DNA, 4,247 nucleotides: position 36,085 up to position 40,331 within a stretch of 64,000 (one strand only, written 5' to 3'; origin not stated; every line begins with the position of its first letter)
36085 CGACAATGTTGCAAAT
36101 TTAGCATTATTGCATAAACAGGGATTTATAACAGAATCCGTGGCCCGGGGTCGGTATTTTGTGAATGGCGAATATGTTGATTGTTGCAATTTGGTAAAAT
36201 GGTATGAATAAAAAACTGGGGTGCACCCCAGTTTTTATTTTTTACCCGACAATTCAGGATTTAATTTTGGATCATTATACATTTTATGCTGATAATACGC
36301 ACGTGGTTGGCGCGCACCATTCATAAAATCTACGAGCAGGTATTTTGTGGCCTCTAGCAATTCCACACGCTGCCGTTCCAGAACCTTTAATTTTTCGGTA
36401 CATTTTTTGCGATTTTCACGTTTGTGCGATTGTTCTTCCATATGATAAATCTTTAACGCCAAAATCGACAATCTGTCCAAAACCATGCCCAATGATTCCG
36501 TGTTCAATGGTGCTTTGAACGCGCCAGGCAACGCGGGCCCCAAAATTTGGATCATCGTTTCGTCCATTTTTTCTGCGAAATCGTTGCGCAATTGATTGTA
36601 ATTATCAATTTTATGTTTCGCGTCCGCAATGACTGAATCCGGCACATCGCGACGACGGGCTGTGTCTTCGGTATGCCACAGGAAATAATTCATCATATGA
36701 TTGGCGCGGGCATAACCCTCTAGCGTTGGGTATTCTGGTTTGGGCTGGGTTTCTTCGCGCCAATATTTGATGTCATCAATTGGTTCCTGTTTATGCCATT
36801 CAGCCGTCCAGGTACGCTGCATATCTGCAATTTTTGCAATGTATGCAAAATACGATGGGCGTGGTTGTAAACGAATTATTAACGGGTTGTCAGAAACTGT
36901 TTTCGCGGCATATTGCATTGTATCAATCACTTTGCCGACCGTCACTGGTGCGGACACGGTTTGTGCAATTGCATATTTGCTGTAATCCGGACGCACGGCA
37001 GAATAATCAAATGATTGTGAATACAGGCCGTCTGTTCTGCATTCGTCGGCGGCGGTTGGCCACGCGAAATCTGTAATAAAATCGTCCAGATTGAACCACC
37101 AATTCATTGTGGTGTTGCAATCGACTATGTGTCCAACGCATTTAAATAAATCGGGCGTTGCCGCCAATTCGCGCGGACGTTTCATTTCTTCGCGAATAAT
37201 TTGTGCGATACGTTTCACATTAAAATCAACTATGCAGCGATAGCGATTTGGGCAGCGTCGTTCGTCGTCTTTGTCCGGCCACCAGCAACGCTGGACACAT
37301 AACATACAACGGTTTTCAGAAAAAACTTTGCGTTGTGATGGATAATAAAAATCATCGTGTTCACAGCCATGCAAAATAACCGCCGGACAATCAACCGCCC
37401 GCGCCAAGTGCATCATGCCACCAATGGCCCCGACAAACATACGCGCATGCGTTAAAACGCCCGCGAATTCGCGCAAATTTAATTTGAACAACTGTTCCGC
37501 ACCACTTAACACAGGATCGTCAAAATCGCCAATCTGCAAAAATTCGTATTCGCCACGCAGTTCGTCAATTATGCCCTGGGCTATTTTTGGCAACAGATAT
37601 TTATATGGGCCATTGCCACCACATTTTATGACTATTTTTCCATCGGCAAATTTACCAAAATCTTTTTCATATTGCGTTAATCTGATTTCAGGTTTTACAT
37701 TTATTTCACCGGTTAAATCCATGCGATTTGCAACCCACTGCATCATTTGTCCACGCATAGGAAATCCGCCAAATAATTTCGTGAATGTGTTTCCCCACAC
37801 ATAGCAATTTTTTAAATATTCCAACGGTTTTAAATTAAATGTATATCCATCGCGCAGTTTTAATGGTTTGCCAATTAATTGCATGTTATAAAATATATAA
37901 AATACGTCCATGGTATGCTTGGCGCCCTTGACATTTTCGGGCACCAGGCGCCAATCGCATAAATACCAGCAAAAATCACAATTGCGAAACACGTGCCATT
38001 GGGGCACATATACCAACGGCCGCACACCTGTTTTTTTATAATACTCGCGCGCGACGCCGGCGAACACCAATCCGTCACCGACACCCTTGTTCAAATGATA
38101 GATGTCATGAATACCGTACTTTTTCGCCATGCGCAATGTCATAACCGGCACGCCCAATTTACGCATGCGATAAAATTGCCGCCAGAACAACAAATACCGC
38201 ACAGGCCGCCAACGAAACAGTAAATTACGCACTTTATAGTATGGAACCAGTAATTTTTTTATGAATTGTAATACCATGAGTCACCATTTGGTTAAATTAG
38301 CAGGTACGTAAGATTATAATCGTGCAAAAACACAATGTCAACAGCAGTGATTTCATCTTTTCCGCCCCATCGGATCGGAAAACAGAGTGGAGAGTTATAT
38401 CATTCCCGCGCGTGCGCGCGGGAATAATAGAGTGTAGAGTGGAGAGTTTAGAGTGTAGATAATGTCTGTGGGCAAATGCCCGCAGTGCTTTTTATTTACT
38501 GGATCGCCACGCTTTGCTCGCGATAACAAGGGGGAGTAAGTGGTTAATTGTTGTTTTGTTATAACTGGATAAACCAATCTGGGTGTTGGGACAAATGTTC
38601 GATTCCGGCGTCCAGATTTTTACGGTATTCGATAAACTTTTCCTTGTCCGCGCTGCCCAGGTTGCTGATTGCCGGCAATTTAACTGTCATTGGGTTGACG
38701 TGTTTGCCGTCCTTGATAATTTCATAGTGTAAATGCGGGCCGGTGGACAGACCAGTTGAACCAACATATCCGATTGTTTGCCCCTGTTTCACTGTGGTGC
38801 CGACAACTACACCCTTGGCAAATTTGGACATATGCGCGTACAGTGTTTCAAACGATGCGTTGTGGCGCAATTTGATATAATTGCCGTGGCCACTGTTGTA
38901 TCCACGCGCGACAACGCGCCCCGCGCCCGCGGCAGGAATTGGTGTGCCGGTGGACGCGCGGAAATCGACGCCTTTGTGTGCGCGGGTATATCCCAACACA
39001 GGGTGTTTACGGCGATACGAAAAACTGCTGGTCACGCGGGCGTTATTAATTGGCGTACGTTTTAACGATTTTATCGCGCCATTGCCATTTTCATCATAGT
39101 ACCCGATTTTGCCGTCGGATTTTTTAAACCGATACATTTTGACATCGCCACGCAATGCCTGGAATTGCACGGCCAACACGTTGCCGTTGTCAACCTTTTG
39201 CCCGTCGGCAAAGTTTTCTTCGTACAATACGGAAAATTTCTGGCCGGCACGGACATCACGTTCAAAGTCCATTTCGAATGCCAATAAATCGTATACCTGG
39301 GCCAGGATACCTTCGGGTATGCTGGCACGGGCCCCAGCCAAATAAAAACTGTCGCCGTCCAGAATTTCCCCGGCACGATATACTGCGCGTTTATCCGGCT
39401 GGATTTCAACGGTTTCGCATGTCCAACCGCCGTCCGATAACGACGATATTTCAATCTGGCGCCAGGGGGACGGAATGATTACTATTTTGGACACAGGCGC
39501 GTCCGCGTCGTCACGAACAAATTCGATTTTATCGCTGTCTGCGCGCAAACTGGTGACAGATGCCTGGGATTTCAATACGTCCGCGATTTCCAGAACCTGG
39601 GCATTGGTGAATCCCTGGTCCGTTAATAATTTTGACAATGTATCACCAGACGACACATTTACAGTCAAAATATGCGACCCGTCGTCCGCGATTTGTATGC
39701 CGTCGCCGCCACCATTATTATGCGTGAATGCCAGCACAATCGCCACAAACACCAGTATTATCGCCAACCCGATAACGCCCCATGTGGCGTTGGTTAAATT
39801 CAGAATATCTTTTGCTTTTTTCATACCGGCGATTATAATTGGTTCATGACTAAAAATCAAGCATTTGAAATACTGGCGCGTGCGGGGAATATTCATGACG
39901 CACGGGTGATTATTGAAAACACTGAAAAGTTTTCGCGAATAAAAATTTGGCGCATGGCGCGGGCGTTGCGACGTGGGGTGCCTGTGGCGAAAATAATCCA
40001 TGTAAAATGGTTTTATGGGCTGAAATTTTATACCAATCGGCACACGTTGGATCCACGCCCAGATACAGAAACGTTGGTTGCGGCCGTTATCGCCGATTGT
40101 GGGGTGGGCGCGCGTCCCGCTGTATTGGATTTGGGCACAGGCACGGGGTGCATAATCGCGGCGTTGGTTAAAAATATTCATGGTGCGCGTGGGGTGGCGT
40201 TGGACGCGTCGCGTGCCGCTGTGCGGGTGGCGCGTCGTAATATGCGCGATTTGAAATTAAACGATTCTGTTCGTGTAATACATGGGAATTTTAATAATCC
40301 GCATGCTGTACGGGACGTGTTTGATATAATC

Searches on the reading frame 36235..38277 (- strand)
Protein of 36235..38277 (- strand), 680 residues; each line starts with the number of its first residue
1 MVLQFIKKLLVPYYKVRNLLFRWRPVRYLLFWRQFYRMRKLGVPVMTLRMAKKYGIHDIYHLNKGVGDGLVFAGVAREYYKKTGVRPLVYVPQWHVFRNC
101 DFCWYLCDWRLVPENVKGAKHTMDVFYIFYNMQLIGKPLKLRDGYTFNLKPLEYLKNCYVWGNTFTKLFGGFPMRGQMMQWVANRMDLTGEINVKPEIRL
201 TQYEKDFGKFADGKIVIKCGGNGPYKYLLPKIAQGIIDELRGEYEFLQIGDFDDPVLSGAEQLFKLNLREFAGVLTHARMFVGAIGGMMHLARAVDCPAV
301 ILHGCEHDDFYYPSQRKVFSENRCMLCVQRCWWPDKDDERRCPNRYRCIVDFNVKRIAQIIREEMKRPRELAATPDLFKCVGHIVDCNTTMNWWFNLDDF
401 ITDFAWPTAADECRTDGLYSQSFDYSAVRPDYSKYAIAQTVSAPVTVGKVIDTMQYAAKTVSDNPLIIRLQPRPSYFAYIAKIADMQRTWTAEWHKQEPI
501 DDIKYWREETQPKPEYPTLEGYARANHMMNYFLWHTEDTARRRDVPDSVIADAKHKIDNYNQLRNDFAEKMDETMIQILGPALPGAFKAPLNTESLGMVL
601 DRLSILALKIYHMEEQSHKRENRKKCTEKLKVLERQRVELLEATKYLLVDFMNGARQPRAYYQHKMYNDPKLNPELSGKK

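Call 61: search_protein_families(library=pfam, proteins=[window:36235-38277:-], max_evalue=0.001)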
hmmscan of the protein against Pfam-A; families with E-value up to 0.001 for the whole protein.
window:36235-38277:- (680 aa): 2 families
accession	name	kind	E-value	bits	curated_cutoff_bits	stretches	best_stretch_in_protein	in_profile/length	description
PF14063.11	DUF4254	-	1.2e-41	142.4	27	1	523-658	4-142/144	Protein of unknown function (DUF4254)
PF01075.23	Glyco_transf_9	-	5.5e-06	26.3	22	1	265-317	171-223/247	Glycosyltransferase family 9 (heptosyltransferase)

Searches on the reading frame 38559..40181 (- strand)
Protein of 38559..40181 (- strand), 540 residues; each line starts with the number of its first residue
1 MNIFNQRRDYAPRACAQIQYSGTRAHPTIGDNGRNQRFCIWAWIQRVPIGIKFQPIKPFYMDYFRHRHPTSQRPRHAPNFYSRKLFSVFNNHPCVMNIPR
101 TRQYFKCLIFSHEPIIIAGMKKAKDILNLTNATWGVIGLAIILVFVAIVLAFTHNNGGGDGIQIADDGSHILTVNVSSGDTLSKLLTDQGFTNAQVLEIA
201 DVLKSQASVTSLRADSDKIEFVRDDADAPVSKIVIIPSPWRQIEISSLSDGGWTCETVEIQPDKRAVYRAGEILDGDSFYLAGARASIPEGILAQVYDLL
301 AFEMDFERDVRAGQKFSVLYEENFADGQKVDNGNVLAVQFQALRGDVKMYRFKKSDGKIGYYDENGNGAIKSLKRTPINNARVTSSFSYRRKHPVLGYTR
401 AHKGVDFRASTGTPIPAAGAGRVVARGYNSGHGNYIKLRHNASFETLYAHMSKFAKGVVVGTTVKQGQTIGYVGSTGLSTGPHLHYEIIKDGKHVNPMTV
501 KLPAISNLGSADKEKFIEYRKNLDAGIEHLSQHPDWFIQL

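Call 61: search_protein_families(library=pfam, proteins=[window:38559-40181:-], max_evalue=0.001)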
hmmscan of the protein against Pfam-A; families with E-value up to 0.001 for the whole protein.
window:38559-40181:- (540 aa): 3 families
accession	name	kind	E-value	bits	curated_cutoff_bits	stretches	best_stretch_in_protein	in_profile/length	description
PF01551.29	Peptidase_M23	-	1.7e-33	115.1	28.7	1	401-497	2-96/96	Peptidase family M23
PF19425.4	Csd3_N2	-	1.7e-09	38.1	27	1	281-387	19-120/122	Csd3 second domain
PF22310.2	NMB0315_dom_I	-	0.00064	20.5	27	0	174-216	6-48/83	NMB0315-like, domain I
